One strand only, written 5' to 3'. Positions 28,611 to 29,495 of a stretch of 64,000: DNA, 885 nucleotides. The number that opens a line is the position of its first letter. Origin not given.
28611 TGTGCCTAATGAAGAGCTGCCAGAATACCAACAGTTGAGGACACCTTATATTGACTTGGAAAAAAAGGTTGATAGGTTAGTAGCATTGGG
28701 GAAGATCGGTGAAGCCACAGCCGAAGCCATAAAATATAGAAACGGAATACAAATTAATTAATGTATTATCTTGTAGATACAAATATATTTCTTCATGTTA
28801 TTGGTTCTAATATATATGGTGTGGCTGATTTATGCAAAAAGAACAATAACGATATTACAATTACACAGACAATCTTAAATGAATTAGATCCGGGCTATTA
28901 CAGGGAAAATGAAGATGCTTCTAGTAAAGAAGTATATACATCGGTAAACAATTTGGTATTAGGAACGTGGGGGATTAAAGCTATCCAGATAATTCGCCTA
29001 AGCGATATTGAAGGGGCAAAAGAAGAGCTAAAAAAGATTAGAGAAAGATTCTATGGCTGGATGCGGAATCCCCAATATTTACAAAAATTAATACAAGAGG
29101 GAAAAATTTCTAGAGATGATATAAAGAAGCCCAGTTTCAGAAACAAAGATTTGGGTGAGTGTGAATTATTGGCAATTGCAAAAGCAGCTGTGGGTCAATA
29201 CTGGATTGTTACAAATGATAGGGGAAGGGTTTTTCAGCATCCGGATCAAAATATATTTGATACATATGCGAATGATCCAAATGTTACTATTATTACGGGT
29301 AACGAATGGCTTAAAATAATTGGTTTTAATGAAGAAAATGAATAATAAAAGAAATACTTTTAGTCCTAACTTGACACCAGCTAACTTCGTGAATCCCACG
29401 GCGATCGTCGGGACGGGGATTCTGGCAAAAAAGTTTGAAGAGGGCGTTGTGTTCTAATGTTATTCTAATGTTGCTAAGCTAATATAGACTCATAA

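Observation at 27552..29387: Foreign AT-rich three-gene cassette: XRE-like HTH + ImmA/IrrE metallopeptidase + PIN-like nuclease (candidate protease-licensed toxin/anti-phage module)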

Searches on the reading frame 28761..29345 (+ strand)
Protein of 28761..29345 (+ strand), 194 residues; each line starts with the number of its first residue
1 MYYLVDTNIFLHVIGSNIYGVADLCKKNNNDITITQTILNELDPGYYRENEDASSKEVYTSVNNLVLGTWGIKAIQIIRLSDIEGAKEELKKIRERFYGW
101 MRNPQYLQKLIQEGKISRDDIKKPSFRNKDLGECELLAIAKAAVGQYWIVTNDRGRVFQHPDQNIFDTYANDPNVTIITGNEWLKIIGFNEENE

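Call 4: search_protein_families(library=pfam, proteins=[window:28761-29345:+], max_evalue=0.1)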
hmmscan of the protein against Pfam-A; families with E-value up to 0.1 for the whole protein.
window:28761-29345:+ (194 aa): 3 families
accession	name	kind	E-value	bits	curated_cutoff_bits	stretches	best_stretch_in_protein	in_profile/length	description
PF13638.12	PIN_4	-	0.0035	18.1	21.9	1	3-50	1-42/132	PIN domain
PF16289.11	PIN_12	-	0.005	17.7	32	1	5-103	3-107/172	PIN domain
PF13470.12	PIN_3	-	0.012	16.9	27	0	3-153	2-113/115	PIN domain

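Call 5: search_protein_families(library=padloc, proteins=[window:28761-29345:+], max_evalue=0.1)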
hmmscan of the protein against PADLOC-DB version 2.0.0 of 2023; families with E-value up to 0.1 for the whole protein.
window:28761-29345:+ (194 aa): 0 families

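Call 6: search_protein_families(library=ncbifam, proteins=[window:28761-29345:+], max_evalue=0.1)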
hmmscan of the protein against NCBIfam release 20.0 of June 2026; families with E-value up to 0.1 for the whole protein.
window:28761-29345:+ (194 aa): 1 family
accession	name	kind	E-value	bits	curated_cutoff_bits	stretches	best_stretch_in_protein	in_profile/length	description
NF047863.1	VapCLeptosp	equivalog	0.0065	16.8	140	1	3-56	1-55/130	type II toxin-antitoxin system tRNA(fMet)-specific endonuclease VapC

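Call 9: search_protein_families(library=phrogs, proteins=[window:28761-29345:+], max_evalue=0.1)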
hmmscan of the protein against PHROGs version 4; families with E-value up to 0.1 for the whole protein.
window:28761-29345:+ (194 aa): 2 families
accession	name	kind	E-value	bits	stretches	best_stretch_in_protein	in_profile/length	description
phrog_2765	-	other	0.031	14.1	1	2-65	4-60/443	PhoH-like phosphate starvation-inducible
phrog_36397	-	unknown function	0.047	14.4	0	54-140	13-96/196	-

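Call 10: find_homologous_proteins(query=window:28761-29345:+, max_evalue=0.001)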
Query window:28761-29345:+ (194 aa): 231 proteins with E <= 0.001 among 307 candidates; the best 120 are listed.
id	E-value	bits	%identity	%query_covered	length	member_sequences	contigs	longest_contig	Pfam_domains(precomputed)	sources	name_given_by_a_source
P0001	9.8e-119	412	93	100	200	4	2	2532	-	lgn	-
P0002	3.6e-117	407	93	99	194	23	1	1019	-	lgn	-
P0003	5.1e-109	380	84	100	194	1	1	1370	-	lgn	-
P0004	5.9e-108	377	84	100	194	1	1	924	-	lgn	-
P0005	4.8e-105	367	82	99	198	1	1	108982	-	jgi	-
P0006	1.9e-104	365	81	100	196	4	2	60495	-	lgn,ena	-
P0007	1.3e-102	359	79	100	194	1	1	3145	-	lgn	-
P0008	8.2e-102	357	79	99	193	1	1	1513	-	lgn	-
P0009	9.0e-102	357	79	100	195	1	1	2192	-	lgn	-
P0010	3.1e-101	355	80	100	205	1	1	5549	-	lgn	-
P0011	5.2e-101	354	79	99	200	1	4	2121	-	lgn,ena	-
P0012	7.5e-101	354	78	99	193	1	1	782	-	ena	-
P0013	1.2e-98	346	77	98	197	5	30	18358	-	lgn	-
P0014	3.0e-97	342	77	98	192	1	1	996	-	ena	-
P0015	3.0e-97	342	78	97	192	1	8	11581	-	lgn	-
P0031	9.0e-84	298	65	99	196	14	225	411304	-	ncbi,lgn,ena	ncbi:MAG: hypothetical protein K1W35_20025 [Lachnospiraceae bacterium]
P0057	4.4e-75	270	62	97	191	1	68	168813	-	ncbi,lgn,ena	-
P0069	1.1e-74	268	62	98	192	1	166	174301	-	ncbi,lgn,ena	-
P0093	4.0e-74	267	61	96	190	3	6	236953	-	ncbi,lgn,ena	-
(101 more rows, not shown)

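Call 12: find_encoding_contigs(protein=P0031, flank=8000, max_places=5)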
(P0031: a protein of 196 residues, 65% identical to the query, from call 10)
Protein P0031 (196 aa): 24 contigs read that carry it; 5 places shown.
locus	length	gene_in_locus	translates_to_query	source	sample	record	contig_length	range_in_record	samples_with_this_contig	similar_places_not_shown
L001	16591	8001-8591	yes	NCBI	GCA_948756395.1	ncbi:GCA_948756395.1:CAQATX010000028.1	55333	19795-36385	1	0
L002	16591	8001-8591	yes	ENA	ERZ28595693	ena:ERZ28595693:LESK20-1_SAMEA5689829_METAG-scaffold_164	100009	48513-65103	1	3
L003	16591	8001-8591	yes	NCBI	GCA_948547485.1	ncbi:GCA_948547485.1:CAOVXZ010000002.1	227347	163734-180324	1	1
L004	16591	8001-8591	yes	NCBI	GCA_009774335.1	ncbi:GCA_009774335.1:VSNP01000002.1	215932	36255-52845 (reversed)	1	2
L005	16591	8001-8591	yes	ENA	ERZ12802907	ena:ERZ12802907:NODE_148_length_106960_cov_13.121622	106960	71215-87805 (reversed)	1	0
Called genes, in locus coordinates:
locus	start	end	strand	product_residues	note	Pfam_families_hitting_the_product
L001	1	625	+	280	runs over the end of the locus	PF02569:Pantoate_ligase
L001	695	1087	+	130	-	PF02261:Asp_decarbox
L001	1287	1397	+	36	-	-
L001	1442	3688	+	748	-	PF11369:DUF3160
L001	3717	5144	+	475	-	PF09587:PGA_cap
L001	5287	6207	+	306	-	PF08220:HTH_DeoR (weak), PF08279:HTH_11, PF19187:HTH_PafC (weak), PF13280:WYL, PF25583:WCX (weak)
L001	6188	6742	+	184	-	-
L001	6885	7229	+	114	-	-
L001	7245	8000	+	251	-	PF06114:Peptidase_M78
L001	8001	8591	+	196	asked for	-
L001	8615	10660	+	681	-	PF00270:DEAD, PF04851:ResIII (weak), PF00271:Helicase_C, PF16124:RecQ_Zn_bind, PF09382:RQC, PF00570:HRDC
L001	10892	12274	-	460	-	PF09820:AAA-ATPase_like, PF08011:PDDEXK_9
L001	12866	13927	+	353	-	PF11202:StiP, PF15608:PELOTA_1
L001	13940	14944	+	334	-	PF15632:ATPgrasp_Ter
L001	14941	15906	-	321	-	PF15617:C-C_Bond_Lyase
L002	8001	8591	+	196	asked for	-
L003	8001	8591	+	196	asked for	-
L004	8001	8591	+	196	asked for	-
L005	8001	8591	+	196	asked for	-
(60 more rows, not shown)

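Call 14: find_encoding_contigs(protein=P0005, flank=8000, max_places=3)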
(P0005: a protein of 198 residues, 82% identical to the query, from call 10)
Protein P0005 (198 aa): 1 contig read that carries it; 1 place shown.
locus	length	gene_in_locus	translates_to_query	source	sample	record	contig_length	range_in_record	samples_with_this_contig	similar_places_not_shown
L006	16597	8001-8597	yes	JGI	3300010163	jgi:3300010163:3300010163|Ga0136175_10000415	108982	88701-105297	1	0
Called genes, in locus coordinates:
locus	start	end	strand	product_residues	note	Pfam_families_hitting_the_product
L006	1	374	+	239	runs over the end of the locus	PF00535:Glycos_transf_2, PF10111:Glyco_tranf_2_2 (weak), PF13641:Glyco_tranf_2_3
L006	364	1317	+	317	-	PF01531:Glyco_transf_11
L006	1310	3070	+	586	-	PF00664:ABC_membrane, PF00005:ABC_tran, PF02463:SMC_N (faint), PF20720:nSTAND3 (faint)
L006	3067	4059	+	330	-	PF22882:GT-D-like (faint)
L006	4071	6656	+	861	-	-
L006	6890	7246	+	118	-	-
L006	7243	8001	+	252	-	PF06114:Peptidase_M78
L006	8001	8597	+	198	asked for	-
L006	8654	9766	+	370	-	PF13439:Glyco_transf_4, PF20706:GT4-conflict (weak), PF00534:Glycos_transf_1, PF13692:Glyco_trans_1_4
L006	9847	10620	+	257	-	PF12804:NTP_transf_3 (weak)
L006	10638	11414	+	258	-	PF00483:NTP_transferase, PF12804:NTP_transf_3 (weak)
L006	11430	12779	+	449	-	PF01041:DegT_DnrJ_EryC1, PF01053:Cys_Met_Meta_PP (weak)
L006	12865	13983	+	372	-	PF01370:Epimerase, PF02719:Polysacc_synt_2, PF04321:RmlD_sub_bind, PF01073:3Beta_HSD, PF07993:NAD_binding_4 (faint), PF16363:GDP_Man_Dehyd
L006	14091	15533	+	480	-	-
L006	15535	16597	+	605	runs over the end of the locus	PF00664:ABC_membrane, PF00005:ABC_tran, PF02463:SMC_N (faint)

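Call 15: find_encoding_contigs(protein=P0006, flank=8000, max_places=3)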
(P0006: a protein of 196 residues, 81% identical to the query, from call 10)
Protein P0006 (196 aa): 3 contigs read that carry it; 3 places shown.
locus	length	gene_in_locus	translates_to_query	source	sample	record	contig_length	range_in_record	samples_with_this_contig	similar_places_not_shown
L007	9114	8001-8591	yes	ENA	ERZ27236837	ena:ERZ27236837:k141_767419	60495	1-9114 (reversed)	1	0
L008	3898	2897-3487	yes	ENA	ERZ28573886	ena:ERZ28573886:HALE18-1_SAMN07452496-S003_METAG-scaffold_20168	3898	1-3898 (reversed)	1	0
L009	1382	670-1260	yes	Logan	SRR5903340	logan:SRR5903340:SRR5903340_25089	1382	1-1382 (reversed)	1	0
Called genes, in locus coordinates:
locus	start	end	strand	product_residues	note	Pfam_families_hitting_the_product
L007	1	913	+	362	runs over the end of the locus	PF00535:Glycos_transf_2, PF10111:Glyco_tranf_2_2, PF13641:Glyco_tranf_2_3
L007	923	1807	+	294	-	PF00535:Glycos_transf_2, PF13641:Glyco_tranf_2_3 (weak)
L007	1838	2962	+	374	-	PF01757:Acyl_transf_3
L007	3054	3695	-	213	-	PF00149:Metallophos, PF12850:Metallophos_2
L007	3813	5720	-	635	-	PF02608:Bmp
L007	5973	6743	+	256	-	PF07670:Gate (weak)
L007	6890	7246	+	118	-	-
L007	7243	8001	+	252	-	PF06114:Peptidase_M78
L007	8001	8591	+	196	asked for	-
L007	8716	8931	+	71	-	-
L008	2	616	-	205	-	?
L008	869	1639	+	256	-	PF07670:Gate (weak)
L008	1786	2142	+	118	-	-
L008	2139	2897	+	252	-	PF06114:Peptidase_M78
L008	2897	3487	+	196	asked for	-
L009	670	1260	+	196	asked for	-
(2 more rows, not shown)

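Call 16: find_encoding_contigs(protein=P0069, flank=8000, max_places=4)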
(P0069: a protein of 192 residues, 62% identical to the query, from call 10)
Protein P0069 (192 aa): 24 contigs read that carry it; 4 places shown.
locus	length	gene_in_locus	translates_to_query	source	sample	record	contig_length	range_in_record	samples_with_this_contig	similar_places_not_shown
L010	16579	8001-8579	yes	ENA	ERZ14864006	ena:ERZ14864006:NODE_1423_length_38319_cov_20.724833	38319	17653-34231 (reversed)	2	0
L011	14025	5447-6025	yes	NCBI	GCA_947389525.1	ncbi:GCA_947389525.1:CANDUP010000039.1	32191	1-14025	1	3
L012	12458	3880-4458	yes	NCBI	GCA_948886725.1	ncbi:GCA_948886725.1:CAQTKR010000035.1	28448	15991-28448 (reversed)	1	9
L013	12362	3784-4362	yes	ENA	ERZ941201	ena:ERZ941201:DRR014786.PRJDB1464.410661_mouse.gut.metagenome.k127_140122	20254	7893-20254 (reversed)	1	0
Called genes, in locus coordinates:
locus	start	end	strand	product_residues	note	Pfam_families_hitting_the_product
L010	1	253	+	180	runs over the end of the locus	PF08906:T6SS_Tdi1_C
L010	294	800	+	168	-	PF10004:DUF2247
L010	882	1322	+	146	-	PF14433:SUKH-3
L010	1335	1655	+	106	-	PF09951:Imm33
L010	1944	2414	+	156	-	PF14567:SUKH_5, PF09346:SMI1_KNR4, PF14568:SUKH_6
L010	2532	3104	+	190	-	-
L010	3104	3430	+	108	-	-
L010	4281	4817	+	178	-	-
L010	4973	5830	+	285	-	-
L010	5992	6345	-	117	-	PF13560:HTH_31, PF01381:HTH_3, PF12844:HTH_19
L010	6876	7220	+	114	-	-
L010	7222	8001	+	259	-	PF06114:Peptidase_M78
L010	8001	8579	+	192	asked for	-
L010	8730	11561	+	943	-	PF13304:AAA_21 (faint), PF13175:AAA_15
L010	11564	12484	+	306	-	-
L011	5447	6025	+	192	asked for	-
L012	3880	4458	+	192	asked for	-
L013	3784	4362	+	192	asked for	-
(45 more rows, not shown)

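Call 17: find_encoding_contigs(protein=P0093, flank=8000, max_places=3)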
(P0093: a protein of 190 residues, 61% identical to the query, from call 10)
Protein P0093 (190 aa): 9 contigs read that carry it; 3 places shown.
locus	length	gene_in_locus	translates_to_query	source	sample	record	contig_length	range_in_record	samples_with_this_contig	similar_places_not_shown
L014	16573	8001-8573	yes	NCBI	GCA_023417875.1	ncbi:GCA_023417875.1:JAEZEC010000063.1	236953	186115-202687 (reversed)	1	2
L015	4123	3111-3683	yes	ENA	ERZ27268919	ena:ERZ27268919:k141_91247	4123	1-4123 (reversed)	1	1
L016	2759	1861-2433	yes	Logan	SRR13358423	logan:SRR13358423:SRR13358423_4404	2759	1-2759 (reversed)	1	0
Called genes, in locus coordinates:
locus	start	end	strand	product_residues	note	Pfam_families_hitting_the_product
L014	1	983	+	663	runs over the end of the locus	-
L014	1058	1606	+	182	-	-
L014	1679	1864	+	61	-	-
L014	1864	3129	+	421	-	-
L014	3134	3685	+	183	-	PF01391:Collagen (faint)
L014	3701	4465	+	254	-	-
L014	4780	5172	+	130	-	-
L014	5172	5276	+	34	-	-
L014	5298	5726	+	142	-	PF05105:Phage_holin_4_1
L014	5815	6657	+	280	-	PF01510:Amidase_2, PF19085:Choline_bind_2 (faint), PF01473:Choline_bind_1 (faint), PF19127:Choline_bind_3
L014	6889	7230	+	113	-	-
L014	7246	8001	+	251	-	PF06114:Peptidase_M78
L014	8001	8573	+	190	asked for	-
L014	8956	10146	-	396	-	PF00589:Phage_integrase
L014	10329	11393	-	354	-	PF23343:REP_ORF2-G2P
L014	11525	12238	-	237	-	PF01580:FtsK_SpoIIIE (weak)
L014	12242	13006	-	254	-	-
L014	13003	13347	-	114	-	-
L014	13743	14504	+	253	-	-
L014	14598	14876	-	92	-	PF12844:HTH_19, PF13560:HTH_31 (weak), PF01381:HTH_3, PF07022:Phage_CI_repr, PF08279:HTH_11 (faint), PF13443:HTH_26 (weak), PF15943:YdaS_toxin (weak)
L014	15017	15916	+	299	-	-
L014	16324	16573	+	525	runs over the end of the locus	PF21540:Choline_bind_4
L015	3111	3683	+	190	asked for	-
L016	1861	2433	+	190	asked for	-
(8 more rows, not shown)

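Call 18: find_encoding_contigs(protein=P0057, flank=8000, max_places=4)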
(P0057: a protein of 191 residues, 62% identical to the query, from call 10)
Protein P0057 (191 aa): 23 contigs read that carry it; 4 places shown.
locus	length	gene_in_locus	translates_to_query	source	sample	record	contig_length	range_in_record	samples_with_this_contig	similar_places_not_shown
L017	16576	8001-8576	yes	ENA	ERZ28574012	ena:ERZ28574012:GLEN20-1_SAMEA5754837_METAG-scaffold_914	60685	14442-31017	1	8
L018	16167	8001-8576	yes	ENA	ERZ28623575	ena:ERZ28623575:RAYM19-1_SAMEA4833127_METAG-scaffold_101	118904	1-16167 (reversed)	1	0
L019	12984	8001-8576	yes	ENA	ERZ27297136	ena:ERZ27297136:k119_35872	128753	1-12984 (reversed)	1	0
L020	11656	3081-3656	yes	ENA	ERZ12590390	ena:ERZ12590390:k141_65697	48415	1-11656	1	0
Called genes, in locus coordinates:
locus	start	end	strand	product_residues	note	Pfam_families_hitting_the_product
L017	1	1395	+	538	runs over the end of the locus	PF00664:ABC_membrane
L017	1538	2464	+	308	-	PF00583:Acetyltransf_1 (faint)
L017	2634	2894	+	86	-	PF04545:Sigma70_r4 (faint), PF12844:HTH_19, PF13443:HTH_26 (weak), PF13560:HTH_31, PF01381:HTH_3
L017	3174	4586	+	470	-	PF03062:MBOAT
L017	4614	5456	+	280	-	PF13472:Lipase_GDSL_2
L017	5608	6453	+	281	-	PF00376:MerR, PF13411:MerR_1, PF07853:DUF1648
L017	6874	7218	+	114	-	-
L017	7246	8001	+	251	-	PF06114:Peptidase_M78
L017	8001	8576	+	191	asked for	-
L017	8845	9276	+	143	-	PF27746:Small_heat_shock_put (weak), PF00011:HSP20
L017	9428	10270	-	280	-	PF03009:GDPD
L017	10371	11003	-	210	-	-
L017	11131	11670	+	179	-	PF07670:Gate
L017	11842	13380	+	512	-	PF01381:HTH_3 (weak), PF00155:Aminotran_1_2, PF00266:Aminotran_5 (weak), PF01041:DegT_DnrJ_EryC1 (weak)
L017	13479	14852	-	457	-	PF00209:SNF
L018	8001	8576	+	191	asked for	-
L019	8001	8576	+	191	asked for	-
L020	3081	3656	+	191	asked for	-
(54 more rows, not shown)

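Call 19: predict_structure(alignment_id=A2)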
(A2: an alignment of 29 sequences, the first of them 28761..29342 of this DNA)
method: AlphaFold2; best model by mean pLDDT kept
length: 194 residues; sequences in the alignment: 29
mean_pLDDT: 89.3   pTM: 0.86
mean pLDDT of the five models: 89.3, 88.9, 86.3, 85.1, 73.3
residues with pLDDT >= 90: 122; 70-90: 62; 50-70: 8; < 50: 2
segments of 3 or more residues with pLDDT < 50: none
pLDDT, mean of each block of 10 residues (from residue 1): 92 89 90 94 73 83 91 92 97 95 95 93 84 95 93 86 89 93 91 52
secondary structure, 60 per line:
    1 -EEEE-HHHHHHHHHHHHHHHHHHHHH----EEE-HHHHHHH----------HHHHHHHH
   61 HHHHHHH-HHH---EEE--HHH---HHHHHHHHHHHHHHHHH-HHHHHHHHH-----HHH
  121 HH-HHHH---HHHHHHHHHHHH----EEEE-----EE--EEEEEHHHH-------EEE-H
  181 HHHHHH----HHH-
elements in order: E2-5 H7-27 E32-34 H36-42 H53-67 E75-77 H86-102 H104-112 H118-122 H124-127 H131-142 E147-150 E160-164 H165-168 E176-178 H180-186

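Call 24: fold_search(model_id=the predicted structure, library=pdb)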
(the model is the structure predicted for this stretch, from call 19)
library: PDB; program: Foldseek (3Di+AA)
matches with E <= 10: 620; with E <= 0.001: 3
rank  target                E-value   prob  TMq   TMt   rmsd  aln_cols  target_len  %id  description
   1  3zvk_A                3.3e-04  1.00  0.43  0.58   7.3       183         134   18  Crystal structure of VapBC2 from Rickettsia felis bound to a DNA fragment from their promoter (released 2011-12-14)
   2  3zvk_B                4.9e-04  1.00  0.43  0.59   7.3       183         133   18  Crystal structure of VapBC2 from Rickettsia felis bound to a DNA fragment from their promoter (released 2011-12-14)
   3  5ecw_A                6.6e-04  1.00  0.45  0.62   7.0       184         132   14  Structure of the Shigella flexneri VapC mutant D7A (released 2016-02-17)
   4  3zvk_C                1.3e-03  1.00  0.43  0.59   7.2       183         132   19  Crystal structure of VapBC2 from Rickettsia felis bound to a DNA fragment from their promoter (released 2011-12-14)
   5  8rdd                  1.4e-03  1.00  0.52  0.60   6.8       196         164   15  Crystal structure of Saccharomyces cerevisiae Nmd4 protein involved in nonsense mediated mRNA decay (released 2024-08-14)
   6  6ifc_A                2.0e-03  1.00  0.46  0.64   6.8       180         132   13  Crystal structure of VapBC from Salmonella typhimurium (released 2020-01-29)
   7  8kd9_E                2.7e-03  1.00  0.45  0.46   9.2       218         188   10  Cryo-EM structure of Aquifex aeolicus minimal protein-only RNase P (HARP) in complex with pre-tRNAs (released 2024-08-14)
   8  9h6a_A                2.9e-03  1.00  0.45  0.62   6.8       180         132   14  Crystal structure of the E. coli F-plasmid VapBC toxin-antitoxin complex (released 2024-12-18)
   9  5k8j_B                3.5e-03  1.00  0.43  0.61   6.2       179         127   16  Structure of Caulobacter crescentus VapBC1 (apo form) (released 2016-12-28)
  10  6sd6_D                3.7e-03  1.00  0.46  0.63   6.9       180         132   14  Structure of VapBC from Shigella sonnei (released 2020-08-26)
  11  8rd3_B                4.4e-03  1.00  0.50  0.45   7.2       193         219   16  Crystal structure of Saccharomyces cerevisiae Nmd4 protein bound to Upf1 helicase domain (released 2024-08-14)
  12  3tnd_A                6.3e-03  1.00  0.41  0.56   6.8       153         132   16  Crystal structure of Shigella flexneri VapBC toxin-antitoxin complex (released 2011-11-02)
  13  8kd9_D                7.1e-03  0.99  0.44  0.45   9.2       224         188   10  Cryo-EM structure of Aquifex aeolicus minimal protein-only RNase P (HARP) in complex with pre-tRNAs (released 2024-08-14)
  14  5ed0_A                8.0e-03  1.00  0.44  0.61   7.2       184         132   14  Structure of the Shigella flexneri VapC mutant D7N (released 2016-02-17)
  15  5ecd_A                8.4e-03  0.99  0.40  0.56   7.8       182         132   14  Structure of the Shigella flexneri VapC mutant D98N crystal form 1 (released 2016-02-17)
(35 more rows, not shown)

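Call 47: search_protein_representatives(alignment_id=A2)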
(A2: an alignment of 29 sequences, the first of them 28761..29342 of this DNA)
Query: 29 sequences, 195 profile positions. Proteins with E-value up to 0.001 (for the whole library): 73; up to 1e-10: 58; up to 1e-30: 31. The best 73 are listed.
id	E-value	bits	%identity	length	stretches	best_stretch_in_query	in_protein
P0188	8.4e-71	253.9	-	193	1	1-187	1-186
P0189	3.6e-67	242.0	-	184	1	1-189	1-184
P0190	3.3e-63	229.1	-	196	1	1-193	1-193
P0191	2.5e-58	213.2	-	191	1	1-192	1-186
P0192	2.1e-53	197.1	-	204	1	3-190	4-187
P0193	7.9e-50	185.5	-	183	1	1-190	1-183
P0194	8.9e-50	185.3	-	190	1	1-187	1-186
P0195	2.5e-48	180.5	-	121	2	21-108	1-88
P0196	1.5e-47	178.0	-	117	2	107-192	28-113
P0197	2.9e-45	170.5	-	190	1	1-192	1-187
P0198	2.0e-44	167.8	-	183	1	1-188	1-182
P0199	5.0e-41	156.7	-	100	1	1-97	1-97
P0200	1.3e-40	155.4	-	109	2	1-83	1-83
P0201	4.3e-39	150.4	-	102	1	32-133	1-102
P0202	5.7e-39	150.0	-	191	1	2-192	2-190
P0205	1.6e-36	142.1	-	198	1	1-189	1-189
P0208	3.3e-34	134.5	-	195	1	3-184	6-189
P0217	3.5e-31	124.6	-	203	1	4-184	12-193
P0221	6.4e-27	110.7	-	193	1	1-186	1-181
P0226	1.1e-24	103.5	-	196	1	1-189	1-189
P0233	6.2e-22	94.4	-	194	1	1-193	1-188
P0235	2.6e-19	85.9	-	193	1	15-186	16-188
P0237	3.4e-17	79.0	-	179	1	1-192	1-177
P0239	9.0e-15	71.1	-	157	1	1-152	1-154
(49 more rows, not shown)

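Call 50: search_protein_families(library=pfam, proteins=[P0192, P0205, P0208, P0217, P0221, P0226, P0233, P0235, P0237, P0239], max_evalue=0.1)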
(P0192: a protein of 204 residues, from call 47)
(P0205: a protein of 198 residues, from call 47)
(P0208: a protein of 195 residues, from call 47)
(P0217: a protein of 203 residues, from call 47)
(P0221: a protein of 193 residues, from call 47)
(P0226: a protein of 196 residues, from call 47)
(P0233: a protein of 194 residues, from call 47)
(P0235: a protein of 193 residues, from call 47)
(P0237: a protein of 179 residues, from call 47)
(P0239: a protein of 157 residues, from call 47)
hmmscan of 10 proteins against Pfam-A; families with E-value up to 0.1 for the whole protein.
P0192 (204 aa): 1 family
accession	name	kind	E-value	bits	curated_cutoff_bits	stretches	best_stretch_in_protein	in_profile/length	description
PF20824.2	Cmr2_hel_dom2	-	0.035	15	27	1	80-110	44-74/86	CRISPR RNA silencing complex Cmr2 subunit, second helical domain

P0205 (198 aa): 6 families
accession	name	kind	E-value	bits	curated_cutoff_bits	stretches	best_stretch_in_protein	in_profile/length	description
PF16289.11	PIN_12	-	3.5e-05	24.7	32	1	6-132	4-144/172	PIN domain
PF16305.10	DUF4947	-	0.001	19.6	25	1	91-151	86-141/169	Domain of unknown function (DUF4947)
PF22746.1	SHOCT-like_DUF2089-C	-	0.011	15.7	27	1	104-122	3-21/32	SHOCT-like domain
PF15908.10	HMMR_C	-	0.022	15.4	28.6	1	71-128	85-142/157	Hyaluronan mediated motility receptor C-terminal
PF09003.16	Arm-DNA-bind_1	-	0.083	13.4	22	0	164-193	15-44/74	Bacteriophage lambda integrase, Arm DNA-binding domain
PF10925.13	DUF2680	-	0.096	13.3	25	0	103-123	20-40/57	Protein of unknown function (DUF2680)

P0208 (195 aa): 0 families

P0217 (203 aa): 0 families

P0221 (193 aa): 1 family
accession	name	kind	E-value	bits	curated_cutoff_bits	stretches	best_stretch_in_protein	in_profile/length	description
PF09210.16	BE_C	-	0.058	14.2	25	0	89-125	54-90/101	1,4-alpha-glucan branching enzyme, C-terminal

P0226 (196 aa): 0 families

P0233 (194 aa): 4 families
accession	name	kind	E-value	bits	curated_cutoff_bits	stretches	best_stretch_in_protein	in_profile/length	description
PF25172.1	Beta-prop_WDR3_2nd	-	0.013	15.2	140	1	93-179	170-250/293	WDR3 second beta-propeller domain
PF03880.21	DbpA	-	0.016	15.7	25.6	1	45-83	4-43/72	DbpA RNA binding domain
PF04900.18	Fcf1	-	0.07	13.9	21.4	0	33-63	8-37/99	Fcf1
PF10396.14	TrmE_N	-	0.085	13.5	29.8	0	57-119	9-68/117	GTP-binding protein TrmE N-terminus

P0235 (193 aa): 2 families
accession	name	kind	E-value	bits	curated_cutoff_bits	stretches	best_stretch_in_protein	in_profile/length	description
PF09827.14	CRISPR_Cas2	-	0.034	14.8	23.8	0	74-113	4-41/74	CRISPR associated protein Cas2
PF07680.16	DoxA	-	0.048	14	27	0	136-174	45-83/131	TQO small subunit DoxA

P0237 (179 aa): 3 families
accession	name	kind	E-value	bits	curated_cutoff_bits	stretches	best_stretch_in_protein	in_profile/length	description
PF08360.16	TetR_C_5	-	0.0091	16.6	21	1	24-111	14-91/131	QacR-like protein, C-terminal region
PF20282.3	CTD6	-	0.089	13.7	26.4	0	43-88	1-46/130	C-terminal domain 6 of the ABC-three component (ABC-3C) systems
PF18133.7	HydF_tetramer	-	0.095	13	22.6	0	5-72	4-65/118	Hydrogen maturase F tetramerization domain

P0239 (157 aa): 2 families
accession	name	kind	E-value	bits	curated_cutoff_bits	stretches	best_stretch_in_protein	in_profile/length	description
PF10553.14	MSV199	-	0.034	14.8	22.4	1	18-99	16-85/132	MSV199 domain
PF12802.13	MarR_2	-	0.086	13.5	27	0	96-124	28-56/61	MarR family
